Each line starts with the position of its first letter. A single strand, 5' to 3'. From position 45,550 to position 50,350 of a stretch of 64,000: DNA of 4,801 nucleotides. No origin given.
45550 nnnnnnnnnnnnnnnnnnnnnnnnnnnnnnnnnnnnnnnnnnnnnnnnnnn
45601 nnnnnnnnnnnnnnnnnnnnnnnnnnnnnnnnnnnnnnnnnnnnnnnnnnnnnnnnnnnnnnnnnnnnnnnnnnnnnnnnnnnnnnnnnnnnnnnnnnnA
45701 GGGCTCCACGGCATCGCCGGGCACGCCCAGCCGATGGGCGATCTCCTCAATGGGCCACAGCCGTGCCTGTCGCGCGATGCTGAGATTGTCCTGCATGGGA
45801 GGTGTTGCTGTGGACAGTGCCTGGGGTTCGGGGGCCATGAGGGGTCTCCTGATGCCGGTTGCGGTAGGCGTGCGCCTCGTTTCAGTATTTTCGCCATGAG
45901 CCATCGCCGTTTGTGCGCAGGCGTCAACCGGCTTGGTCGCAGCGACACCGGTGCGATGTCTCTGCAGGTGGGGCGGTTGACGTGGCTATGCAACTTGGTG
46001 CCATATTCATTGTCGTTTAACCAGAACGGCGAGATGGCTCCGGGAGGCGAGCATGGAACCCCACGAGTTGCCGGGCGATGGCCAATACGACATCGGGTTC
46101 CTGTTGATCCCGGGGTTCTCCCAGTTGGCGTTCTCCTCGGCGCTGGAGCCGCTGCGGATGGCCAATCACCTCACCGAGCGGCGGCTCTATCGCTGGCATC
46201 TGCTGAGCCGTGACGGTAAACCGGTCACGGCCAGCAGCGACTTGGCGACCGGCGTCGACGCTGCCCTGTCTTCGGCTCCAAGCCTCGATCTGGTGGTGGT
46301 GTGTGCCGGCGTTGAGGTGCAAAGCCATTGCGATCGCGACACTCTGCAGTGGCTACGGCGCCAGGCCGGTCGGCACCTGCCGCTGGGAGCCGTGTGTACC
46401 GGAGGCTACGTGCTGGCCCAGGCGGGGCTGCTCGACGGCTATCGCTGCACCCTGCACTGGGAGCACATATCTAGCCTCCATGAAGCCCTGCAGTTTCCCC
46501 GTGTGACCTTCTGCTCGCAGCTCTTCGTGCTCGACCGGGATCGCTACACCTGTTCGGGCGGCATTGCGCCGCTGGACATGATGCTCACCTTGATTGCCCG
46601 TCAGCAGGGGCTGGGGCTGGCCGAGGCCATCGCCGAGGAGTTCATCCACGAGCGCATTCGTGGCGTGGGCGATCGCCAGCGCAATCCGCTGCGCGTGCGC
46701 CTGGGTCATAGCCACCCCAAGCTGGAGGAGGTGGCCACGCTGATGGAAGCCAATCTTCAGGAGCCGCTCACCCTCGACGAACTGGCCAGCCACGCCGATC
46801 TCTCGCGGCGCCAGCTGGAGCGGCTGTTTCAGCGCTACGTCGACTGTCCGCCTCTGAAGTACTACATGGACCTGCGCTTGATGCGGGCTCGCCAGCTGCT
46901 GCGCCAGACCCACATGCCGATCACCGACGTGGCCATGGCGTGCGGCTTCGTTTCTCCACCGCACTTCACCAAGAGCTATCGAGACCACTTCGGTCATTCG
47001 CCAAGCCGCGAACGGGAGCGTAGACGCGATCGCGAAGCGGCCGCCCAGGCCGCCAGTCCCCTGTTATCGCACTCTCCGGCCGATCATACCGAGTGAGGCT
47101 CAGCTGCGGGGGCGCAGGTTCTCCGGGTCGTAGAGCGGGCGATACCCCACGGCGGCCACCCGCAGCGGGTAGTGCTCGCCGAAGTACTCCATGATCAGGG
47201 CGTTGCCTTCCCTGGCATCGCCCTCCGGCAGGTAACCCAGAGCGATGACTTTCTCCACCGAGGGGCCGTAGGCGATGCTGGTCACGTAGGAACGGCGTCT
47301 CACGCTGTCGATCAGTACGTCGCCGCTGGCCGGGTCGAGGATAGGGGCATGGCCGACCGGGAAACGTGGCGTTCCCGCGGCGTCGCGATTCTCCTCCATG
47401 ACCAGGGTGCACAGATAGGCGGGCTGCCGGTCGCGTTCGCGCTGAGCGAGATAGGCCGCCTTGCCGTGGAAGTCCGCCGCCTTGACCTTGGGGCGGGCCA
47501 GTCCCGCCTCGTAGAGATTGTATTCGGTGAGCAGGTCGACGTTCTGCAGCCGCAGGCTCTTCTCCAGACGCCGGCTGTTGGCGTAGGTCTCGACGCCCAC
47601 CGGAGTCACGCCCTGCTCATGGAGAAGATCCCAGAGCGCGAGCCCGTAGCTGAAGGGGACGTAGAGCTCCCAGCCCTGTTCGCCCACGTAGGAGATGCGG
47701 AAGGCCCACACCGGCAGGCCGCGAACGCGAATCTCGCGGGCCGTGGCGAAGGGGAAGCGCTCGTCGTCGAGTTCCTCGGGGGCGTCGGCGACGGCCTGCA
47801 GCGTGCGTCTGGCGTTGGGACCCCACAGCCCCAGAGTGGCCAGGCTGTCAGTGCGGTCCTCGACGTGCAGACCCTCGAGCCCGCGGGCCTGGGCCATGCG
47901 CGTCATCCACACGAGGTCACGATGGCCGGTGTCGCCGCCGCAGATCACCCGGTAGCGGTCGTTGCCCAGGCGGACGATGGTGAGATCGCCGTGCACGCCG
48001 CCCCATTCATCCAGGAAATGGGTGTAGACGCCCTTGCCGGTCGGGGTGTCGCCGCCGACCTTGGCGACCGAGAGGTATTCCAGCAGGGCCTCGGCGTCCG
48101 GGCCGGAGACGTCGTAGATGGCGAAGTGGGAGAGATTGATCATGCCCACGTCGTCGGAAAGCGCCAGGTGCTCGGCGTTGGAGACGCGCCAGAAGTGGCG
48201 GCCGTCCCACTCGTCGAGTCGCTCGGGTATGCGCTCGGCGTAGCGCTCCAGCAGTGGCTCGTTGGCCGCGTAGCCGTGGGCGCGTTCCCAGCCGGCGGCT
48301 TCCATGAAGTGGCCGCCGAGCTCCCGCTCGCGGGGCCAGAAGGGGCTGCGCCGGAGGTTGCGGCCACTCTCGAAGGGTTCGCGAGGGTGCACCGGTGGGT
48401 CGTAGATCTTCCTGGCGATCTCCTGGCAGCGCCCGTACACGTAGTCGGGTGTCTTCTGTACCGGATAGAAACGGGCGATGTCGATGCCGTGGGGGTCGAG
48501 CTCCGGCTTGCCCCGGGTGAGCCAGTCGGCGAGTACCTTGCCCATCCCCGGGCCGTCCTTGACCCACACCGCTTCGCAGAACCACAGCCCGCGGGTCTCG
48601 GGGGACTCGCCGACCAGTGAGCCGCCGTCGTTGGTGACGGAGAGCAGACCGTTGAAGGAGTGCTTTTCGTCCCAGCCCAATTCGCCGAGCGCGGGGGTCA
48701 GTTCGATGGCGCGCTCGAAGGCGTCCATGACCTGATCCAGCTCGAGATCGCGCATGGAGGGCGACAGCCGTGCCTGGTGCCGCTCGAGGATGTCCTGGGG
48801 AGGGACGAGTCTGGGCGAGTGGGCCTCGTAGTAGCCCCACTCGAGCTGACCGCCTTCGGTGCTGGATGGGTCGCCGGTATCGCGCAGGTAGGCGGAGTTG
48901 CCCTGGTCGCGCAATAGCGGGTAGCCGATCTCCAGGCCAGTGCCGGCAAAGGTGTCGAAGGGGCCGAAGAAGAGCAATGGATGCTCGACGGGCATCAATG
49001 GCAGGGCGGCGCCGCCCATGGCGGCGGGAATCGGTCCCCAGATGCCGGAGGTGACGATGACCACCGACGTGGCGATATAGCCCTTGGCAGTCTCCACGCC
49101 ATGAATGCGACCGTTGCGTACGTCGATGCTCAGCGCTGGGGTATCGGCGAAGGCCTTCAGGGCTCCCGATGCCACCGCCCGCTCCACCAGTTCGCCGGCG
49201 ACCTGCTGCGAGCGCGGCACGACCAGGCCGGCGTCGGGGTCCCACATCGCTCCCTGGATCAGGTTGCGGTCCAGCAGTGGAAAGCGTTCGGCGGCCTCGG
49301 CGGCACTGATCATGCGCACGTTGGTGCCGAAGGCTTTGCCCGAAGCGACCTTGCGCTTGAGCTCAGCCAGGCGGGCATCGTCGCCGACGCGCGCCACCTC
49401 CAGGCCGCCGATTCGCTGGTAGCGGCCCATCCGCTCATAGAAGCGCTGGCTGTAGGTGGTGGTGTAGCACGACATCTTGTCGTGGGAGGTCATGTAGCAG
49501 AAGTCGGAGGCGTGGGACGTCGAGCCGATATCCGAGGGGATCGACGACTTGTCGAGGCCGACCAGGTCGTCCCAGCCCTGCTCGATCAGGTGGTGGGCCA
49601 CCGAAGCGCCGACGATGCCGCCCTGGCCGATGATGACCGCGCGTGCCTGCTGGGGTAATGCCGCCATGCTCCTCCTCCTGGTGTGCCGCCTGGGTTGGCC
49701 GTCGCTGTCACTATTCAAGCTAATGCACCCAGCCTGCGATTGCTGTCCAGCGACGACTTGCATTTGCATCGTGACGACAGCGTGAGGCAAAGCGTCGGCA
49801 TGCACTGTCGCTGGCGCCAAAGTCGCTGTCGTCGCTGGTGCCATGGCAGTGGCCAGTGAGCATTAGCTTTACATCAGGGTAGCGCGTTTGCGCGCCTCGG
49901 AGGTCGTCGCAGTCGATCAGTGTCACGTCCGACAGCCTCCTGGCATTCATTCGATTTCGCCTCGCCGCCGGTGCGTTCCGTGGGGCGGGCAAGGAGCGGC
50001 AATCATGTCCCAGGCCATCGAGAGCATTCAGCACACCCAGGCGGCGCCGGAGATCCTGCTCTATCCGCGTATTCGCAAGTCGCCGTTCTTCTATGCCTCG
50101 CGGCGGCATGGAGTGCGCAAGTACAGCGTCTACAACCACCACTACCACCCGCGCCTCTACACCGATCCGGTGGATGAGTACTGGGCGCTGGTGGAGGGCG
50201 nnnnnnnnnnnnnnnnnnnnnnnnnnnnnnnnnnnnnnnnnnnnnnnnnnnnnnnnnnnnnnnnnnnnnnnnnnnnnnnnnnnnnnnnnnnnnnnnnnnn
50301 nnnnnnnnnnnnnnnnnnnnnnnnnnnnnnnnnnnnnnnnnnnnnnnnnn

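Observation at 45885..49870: Three promoters with one shared architecture define the module's regulon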

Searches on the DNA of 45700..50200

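Call 62: search_rna_families(source=window, start=45700, end=50200, threshold=evalue, max_evalue=1)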
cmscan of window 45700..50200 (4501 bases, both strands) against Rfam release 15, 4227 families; matches with E-value up to 1: 0.
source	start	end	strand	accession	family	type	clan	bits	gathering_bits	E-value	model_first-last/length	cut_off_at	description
